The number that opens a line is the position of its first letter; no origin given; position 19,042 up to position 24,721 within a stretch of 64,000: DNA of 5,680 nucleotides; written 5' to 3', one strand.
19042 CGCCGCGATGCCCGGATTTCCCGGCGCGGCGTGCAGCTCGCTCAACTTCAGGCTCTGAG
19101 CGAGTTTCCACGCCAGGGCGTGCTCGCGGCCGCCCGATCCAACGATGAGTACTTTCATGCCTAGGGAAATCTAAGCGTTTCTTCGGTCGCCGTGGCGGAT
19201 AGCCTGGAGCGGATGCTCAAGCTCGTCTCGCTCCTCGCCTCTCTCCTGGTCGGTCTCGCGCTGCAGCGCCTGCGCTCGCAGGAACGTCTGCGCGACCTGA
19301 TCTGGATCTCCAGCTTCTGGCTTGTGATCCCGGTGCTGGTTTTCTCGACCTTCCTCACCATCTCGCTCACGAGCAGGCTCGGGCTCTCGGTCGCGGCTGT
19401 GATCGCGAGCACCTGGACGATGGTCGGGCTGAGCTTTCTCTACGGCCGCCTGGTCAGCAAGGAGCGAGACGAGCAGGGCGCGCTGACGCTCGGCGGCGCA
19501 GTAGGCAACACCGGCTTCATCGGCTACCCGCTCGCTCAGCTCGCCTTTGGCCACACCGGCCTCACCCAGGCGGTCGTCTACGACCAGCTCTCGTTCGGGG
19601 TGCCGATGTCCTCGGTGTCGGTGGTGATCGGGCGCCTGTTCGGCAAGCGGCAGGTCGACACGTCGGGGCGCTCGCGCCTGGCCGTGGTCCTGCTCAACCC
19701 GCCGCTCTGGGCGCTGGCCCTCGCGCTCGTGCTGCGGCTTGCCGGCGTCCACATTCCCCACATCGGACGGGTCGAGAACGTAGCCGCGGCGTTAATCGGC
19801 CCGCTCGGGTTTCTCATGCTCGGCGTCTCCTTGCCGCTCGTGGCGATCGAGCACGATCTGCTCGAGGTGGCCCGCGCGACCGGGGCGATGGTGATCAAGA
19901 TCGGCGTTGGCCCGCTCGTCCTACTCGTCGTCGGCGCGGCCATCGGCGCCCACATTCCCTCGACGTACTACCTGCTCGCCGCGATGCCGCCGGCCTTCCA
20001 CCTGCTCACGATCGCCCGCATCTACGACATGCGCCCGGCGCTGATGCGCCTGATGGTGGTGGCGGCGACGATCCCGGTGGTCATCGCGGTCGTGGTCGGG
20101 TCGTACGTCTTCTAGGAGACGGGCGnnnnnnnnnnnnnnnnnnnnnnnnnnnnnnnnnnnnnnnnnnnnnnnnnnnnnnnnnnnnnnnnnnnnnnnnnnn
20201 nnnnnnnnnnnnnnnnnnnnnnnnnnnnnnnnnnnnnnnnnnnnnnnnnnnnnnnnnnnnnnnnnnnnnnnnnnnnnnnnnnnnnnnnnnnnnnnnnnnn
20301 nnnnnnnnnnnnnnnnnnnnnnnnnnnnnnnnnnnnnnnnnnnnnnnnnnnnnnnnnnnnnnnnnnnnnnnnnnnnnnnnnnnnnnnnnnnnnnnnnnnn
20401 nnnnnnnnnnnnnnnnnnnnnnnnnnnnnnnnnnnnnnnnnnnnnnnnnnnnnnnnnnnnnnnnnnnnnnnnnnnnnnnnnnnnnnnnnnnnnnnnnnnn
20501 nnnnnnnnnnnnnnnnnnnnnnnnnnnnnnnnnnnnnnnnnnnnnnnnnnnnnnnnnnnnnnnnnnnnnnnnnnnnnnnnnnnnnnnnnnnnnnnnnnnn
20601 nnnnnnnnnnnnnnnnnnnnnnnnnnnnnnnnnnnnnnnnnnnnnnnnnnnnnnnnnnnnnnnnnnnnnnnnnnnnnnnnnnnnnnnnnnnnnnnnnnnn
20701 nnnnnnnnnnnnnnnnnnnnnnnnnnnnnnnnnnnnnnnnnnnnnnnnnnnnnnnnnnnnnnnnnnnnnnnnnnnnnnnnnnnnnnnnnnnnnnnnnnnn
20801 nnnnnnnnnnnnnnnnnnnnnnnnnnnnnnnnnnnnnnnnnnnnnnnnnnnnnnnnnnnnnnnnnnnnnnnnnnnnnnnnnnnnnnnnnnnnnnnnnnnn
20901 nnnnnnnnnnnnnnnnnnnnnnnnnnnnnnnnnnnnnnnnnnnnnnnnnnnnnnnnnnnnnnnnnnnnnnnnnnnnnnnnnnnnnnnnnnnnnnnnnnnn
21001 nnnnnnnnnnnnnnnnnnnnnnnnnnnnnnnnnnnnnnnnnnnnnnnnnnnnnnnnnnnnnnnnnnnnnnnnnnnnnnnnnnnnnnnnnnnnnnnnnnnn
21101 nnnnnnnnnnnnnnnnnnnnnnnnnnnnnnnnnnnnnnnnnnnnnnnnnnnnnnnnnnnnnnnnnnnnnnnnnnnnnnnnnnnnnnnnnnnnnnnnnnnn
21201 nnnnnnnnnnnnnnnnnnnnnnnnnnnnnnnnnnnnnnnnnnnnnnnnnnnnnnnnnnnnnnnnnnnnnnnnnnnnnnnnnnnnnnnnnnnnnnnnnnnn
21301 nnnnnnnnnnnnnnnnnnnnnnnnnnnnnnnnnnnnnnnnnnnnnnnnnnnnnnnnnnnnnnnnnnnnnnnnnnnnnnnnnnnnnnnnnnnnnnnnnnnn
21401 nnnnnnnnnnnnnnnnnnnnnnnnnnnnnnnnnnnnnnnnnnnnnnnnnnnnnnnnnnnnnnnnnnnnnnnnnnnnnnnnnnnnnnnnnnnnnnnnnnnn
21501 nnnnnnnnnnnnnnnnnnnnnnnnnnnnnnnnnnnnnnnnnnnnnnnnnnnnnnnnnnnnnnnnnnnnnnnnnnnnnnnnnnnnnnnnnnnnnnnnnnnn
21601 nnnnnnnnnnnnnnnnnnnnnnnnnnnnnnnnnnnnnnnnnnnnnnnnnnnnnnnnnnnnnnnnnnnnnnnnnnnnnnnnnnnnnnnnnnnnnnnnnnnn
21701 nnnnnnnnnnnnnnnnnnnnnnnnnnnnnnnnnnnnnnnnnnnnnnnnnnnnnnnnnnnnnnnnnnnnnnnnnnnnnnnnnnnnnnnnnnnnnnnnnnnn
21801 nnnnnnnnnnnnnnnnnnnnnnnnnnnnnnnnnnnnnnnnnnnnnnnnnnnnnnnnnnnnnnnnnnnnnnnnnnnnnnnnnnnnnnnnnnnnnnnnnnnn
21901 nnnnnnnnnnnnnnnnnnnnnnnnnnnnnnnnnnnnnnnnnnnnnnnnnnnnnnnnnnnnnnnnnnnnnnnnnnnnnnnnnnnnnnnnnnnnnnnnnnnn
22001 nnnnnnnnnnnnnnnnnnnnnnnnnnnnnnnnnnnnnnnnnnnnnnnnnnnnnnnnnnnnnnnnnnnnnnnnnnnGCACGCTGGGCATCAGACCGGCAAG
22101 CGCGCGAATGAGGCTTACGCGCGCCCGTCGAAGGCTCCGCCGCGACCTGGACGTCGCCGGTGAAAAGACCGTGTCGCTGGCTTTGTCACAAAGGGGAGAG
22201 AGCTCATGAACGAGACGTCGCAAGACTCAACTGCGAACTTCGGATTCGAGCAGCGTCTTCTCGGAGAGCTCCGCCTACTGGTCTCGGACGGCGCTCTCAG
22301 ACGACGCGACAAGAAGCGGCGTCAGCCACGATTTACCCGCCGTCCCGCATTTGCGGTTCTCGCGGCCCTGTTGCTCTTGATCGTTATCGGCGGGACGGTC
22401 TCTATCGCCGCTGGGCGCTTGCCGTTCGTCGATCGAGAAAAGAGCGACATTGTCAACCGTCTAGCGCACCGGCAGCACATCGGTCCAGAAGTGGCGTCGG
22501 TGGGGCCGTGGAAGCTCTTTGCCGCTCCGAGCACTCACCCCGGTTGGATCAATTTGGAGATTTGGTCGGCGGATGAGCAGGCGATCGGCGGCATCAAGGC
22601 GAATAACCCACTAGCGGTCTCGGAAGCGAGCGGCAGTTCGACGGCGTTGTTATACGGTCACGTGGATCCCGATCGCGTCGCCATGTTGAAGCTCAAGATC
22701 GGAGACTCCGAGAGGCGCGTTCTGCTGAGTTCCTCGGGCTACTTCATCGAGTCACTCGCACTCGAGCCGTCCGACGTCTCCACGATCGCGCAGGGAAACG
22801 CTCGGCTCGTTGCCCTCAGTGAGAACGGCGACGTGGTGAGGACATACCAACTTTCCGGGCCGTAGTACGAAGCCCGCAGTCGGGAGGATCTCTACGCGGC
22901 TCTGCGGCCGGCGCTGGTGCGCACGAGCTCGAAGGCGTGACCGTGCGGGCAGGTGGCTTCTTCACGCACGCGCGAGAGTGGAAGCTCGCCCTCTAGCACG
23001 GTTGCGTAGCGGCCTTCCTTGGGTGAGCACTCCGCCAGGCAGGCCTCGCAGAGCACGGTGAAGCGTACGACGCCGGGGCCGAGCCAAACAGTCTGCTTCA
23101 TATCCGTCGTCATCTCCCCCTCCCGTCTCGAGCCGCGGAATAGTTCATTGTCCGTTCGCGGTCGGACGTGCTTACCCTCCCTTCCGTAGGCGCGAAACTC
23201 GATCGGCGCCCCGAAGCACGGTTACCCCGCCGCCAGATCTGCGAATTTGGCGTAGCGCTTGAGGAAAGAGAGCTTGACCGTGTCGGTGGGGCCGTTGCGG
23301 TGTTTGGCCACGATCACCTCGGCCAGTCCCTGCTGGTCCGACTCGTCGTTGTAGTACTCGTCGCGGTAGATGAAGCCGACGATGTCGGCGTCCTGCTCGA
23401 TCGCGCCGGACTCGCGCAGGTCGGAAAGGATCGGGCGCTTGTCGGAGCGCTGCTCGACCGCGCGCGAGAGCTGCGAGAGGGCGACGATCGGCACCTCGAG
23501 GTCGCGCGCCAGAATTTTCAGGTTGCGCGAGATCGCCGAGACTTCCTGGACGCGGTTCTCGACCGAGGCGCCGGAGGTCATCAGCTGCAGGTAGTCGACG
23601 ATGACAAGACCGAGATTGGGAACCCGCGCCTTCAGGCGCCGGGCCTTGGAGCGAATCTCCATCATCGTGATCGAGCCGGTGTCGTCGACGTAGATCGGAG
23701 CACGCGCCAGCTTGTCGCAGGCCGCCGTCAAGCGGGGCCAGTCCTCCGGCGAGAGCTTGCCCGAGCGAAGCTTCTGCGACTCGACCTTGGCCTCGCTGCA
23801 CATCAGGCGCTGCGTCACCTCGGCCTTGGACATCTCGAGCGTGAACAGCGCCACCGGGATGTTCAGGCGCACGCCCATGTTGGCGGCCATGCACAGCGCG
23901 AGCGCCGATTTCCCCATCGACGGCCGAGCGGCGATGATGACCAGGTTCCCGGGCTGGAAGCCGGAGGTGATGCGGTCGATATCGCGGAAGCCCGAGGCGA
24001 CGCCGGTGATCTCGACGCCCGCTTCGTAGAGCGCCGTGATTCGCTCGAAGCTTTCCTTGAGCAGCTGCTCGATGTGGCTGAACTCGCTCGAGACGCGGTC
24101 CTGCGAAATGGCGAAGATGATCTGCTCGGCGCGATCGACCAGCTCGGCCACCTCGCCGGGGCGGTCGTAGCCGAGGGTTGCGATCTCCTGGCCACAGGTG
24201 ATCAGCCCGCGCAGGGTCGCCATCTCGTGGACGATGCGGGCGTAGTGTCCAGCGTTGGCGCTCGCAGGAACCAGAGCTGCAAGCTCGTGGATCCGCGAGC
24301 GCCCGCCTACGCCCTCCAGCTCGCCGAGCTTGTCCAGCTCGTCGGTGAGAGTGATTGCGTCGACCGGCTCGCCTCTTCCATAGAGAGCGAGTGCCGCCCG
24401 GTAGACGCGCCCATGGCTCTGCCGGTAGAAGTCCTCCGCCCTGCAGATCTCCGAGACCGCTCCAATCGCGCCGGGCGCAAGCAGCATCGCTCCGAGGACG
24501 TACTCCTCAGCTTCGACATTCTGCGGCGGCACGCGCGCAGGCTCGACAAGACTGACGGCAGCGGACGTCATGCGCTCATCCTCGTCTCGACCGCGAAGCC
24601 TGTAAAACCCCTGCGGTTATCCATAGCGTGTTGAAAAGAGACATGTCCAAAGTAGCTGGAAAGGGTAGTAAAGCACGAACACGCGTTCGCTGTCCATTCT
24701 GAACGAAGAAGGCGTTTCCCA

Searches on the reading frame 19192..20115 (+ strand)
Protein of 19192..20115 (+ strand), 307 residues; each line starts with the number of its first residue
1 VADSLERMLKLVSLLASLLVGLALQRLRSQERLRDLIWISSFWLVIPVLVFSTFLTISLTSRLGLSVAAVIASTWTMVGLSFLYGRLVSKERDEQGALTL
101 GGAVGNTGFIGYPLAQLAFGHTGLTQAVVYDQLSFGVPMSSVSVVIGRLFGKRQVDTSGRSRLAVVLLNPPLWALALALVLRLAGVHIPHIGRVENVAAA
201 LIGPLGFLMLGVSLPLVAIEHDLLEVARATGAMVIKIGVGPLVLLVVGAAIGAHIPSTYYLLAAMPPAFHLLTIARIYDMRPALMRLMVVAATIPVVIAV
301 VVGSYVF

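Call 68: search_protein_families(library=pfam, proteins=[window:19192-20115:+], max_evalue=0.00001)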
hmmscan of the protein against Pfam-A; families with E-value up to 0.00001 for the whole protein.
window:19192-20115:+ (307 aa): 1 family
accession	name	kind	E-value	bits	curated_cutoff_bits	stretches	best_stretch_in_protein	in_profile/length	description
PF03547.23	Mem_trans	-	2.9e-14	52.9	25.7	2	167-298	201-337/343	Membrane transport protein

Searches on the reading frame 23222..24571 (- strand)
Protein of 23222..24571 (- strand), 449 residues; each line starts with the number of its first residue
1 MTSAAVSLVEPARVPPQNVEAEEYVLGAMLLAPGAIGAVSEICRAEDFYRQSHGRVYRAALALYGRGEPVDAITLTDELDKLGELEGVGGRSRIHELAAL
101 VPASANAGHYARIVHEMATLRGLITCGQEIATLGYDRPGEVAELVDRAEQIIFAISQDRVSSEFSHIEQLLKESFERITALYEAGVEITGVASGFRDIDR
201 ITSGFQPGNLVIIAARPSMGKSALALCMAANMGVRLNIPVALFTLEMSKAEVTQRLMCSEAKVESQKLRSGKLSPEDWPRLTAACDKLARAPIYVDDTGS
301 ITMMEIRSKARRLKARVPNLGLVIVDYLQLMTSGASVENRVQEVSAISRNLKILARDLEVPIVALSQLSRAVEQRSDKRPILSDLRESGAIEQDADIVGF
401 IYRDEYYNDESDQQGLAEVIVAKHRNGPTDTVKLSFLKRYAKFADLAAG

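Call 68: search_protein_families(library=pfam, proteins=[window:23222-24571:-], max_evalue=0.00001)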
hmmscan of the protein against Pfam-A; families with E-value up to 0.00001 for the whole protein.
window:23222-24571:- (449 aa): 3 families
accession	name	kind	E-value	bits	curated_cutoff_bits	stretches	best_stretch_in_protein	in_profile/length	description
PF03796.21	DnaB_C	-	1.9e-109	365.4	27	1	190-445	1-255/255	DnaB-like helicase C terminal domain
PF00772.26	DnaB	-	1e-31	109.5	23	1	15-116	2-103/103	DnaB-like helicase N terminal domain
PF13481.12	AAA_25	-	2.3e-09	37.6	27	1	199-367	23-189/195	AAA domain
